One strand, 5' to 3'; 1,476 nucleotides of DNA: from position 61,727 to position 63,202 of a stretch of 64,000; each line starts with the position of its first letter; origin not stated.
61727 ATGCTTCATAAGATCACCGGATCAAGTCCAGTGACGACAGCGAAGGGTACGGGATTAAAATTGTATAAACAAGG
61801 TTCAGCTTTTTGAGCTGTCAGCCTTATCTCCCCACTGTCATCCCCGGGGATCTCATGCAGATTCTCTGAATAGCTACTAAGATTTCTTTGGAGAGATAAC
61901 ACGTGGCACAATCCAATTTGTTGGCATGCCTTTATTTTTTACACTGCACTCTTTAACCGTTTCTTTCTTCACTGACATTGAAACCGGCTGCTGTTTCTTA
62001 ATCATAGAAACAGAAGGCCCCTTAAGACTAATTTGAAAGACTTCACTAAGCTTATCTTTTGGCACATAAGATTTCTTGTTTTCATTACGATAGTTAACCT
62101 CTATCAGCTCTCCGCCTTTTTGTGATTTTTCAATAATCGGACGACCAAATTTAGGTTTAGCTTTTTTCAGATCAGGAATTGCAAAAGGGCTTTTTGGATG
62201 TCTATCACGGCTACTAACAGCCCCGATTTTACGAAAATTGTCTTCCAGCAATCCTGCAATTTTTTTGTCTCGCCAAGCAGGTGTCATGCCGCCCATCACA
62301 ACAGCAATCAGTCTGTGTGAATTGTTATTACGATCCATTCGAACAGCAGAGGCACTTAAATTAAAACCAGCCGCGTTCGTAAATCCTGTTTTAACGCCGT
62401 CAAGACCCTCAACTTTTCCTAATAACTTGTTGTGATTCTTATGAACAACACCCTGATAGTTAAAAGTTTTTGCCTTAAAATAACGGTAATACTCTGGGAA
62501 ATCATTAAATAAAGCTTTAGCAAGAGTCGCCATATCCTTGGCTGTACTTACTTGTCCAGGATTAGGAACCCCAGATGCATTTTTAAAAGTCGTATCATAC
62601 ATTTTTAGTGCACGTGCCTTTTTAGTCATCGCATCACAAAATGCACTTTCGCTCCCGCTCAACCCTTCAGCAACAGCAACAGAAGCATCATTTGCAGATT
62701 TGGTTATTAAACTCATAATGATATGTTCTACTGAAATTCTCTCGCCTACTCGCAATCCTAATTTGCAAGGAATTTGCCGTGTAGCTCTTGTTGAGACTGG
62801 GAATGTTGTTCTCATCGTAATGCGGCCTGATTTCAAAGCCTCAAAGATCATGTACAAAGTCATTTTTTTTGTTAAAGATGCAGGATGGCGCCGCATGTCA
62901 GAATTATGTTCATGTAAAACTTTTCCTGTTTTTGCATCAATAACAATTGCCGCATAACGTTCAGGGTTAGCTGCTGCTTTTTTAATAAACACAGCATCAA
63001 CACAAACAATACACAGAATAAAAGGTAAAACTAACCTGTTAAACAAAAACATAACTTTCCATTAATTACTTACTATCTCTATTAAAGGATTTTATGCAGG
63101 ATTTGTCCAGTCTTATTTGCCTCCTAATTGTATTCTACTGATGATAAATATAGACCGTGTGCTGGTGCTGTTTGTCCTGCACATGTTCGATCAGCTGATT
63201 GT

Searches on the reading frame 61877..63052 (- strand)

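Call 48: search_protein_families(library=ncbifam, proteins=[window:61877-63052:-], max_evalue=1e-10)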
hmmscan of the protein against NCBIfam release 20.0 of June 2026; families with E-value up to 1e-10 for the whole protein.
window:61877-63052:- (391 aa): 6 families
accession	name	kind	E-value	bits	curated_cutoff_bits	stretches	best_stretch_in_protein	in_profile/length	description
NF008059.0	PRK10793.1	equivalog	1.1e-49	169.3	694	1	33-280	47-296/403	D-alanyl-D-alanine carboxypeptidase DacA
NF008489.0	PRK11397.1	equivalog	1.3e-49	169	610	1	33-272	38-279/389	serine-type D-Ala-D-Ala carboxypeptidase DacD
NF007445.0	PRK10001.1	equivalog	5e-47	160.6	765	1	25-279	32-288/400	serine-type D-Ala-D-Ala carboxypeptidase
NF038273.1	strep_PBP3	exception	1.5e-35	123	490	1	7-255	3-267/407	D-alanyl-D-alanine carboxypeptidase PBP3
NF038258.2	PBP4_Staph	exception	9.1e-32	110.3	500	1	34-238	43-267/366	penicillin-binding protein PBP4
NF008668.0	PRK11669.1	equivalog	1.3e-20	73.7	294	1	33-236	44-249/316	D-alanyl-D-alanine endopeptidase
